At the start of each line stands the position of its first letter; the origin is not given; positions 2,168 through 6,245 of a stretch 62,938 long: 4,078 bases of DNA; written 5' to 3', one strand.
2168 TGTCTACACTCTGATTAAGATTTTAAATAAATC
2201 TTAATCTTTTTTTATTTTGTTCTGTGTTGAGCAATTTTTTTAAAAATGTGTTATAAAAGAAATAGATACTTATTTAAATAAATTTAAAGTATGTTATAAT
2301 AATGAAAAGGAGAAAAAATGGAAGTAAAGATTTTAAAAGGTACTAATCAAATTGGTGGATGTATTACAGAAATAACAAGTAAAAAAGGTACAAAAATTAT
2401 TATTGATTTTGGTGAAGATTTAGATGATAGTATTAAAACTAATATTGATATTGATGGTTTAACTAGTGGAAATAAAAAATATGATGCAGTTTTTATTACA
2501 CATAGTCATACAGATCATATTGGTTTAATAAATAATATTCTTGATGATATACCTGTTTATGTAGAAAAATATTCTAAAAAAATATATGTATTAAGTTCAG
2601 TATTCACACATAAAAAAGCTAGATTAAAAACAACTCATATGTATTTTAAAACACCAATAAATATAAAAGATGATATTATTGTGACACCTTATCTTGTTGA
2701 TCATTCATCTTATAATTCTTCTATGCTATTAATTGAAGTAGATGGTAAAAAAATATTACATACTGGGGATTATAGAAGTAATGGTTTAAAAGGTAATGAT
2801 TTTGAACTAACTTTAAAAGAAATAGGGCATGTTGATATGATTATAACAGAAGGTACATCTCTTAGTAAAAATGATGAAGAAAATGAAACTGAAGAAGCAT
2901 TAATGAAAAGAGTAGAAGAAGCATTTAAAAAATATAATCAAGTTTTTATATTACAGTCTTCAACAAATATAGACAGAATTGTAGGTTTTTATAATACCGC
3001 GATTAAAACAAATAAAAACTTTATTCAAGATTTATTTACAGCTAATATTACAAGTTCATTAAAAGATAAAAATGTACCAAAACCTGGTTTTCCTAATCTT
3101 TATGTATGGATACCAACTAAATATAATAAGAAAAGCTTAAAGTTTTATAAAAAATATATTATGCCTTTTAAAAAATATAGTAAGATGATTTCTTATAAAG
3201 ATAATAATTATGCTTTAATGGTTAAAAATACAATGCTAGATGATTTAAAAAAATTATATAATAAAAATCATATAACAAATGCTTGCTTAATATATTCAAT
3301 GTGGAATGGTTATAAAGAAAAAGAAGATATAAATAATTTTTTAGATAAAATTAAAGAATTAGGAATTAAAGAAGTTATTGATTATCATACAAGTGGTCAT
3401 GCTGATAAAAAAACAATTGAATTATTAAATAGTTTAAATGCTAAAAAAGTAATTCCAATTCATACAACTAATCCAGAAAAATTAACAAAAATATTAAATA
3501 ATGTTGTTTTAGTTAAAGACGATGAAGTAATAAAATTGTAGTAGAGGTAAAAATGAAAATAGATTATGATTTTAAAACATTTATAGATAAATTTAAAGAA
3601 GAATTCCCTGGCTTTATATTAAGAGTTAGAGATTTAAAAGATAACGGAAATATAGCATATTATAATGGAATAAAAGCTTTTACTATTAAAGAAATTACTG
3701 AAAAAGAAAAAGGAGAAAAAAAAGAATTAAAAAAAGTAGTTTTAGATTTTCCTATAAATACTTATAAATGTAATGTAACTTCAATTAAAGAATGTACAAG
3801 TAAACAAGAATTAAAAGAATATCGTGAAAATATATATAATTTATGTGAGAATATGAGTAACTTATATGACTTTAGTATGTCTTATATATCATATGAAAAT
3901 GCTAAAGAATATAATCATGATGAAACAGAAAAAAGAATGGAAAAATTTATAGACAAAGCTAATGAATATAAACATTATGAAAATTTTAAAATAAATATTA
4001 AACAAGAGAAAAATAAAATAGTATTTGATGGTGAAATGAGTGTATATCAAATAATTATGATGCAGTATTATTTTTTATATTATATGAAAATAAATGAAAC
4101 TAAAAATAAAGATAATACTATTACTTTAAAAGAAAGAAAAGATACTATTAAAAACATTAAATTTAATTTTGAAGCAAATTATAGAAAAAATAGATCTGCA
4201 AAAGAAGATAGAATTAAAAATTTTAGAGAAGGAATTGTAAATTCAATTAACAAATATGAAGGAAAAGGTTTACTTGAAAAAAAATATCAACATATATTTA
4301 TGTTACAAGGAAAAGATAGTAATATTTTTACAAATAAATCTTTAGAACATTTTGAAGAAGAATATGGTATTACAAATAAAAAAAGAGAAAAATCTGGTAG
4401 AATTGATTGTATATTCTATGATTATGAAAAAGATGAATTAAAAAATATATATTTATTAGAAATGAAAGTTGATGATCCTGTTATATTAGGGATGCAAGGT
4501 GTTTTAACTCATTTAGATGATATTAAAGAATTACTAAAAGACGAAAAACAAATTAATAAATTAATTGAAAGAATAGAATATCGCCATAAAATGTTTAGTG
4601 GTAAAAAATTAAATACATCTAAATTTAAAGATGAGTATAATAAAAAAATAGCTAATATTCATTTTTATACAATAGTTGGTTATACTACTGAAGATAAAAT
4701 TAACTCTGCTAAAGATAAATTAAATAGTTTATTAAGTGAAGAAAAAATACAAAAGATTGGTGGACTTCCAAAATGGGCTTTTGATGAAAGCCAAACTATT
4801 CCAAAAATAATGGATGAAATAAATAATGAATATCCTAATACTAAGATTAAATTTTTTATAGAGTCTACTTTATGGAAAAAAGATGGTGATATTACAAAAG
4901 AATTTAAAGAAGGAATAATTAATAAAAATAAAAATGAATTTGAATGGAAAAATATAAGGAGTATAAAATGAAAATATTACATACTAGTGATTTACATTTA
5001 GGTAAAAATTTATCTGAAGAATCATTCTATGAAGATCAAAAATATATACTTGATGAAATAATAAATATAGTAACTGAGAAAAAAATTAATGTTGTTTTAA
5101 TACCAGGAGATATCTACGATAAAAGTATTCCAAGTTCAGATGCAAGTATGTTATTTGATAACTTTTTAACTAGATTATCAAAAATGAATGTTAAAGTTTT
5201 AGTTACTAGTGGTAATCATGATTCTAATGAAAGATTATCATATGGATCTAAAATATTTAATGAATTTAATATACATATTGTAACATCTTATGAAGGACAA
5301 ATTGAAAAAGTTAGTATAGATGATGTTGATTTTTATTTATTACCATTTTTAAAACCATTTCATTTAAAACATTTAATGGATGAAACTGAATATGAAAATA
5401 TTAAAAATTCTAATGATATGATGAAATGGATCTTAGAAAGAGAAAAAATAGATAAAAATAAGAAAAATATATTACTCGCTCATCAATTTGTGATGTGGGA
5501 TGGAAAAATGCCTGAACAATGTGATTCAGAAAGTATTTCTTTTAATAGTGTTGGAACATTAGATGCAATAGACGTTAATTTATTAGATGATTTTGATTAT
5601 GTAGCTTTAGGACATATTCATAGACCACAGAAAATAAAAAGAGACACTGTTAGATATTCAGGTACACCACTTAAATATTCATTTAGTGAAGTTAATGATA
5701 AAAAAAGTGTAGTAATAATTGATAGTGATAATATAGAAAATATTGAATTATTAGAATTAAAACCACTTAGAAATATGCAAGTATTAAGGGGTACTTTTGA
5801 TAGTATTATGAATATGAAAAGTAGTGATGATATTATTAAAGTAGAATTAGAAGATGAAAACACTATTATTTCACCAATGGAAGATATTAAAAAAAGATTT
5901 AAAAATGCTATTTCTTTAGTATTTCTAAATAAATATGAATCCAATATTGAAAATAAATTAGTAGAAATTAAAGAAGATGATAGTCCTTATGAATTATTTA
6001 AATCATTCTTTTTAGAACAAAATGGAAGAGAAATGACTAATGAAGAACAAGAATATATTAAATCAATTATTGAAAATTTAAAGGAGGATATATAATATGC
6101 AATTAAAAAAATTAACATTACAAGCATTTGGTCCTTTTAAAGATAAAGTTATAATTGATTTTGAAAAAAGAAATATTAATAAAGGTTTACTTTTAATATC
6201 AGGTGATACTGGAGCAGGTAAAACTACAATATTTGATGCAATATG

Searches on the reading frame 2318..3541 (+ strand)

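Call 7: search_protein_families(library=ncbifam, proteins=[window:2318-3541:+], max_evalue=1e-10)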
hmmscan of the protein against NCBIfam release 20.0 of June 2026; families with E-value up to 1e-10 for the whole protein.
window:2318-3541:+ (407 aa): 2 families
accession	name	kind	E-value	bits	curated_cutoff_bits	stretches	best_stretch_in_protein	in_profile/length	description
NF047419.1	RNase_J1_RnjA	exception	1.6e-13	50.3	820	0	44-234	49-244/549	ribonuclease J1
TIGR00649.1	MG423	subfamily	4.8e-13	48.4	400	1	8-236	8-248/546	RNase J family beta-CASP ribonuclease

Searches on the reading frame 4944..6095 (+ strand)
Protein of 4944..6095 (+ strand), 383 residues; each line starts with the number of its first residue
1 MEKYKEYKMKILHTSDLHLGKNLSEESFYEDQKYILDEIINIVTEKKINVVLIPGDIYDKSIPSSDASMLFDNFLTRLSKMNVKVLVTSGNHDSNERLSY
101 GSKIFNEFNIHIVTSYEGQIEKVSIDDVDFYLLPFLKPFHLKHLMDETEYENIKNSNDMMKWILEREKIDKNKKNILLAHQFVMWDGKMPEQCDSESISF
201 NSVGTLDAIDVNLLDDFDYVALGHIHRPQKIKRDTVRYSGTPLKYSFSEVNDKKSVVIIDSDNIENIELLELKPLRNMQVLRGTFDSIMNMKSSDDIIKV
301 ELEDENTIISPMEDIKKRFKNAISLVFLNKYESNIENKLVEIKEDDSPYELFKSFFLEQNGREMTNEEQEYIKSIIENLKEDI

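Call 7: search_protein_families(library=ncbifam, proteins=[window:4944-6095:+], max_evalue=1e-10)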
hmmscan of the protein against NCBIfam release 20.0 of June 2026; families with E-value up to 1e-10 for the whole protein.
window:4944-6095:+ (383 aa): 5 families
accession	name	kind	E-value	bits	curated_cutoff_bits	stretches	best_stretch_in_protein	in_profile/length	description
NF041753.2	sbcd_Staph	equivalog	1.3e-71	241.5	480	1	9-381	1-372/375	exonuclease subunit SbcD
TIGR00619.1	sbcd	subfamily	1.2e-48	166.1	77.65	1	9-254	1-251/252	exonuclease subunit SbcD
NF008206.2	PRK10966.1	equivalog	5.7e-44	150.7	450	2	9-120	1-112/380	exonuclease subunit SbcD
NF041754.1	sbcd_Bac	equivalog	5.1e-42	144.5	750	1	9-369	1-374/390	exonuclease subunit SbcD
NF041031.1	Mre11_Sulfo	equivalog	7.4e-12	45.2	500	1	10-381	1-361/374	DNA double-strand break repair protein Mre11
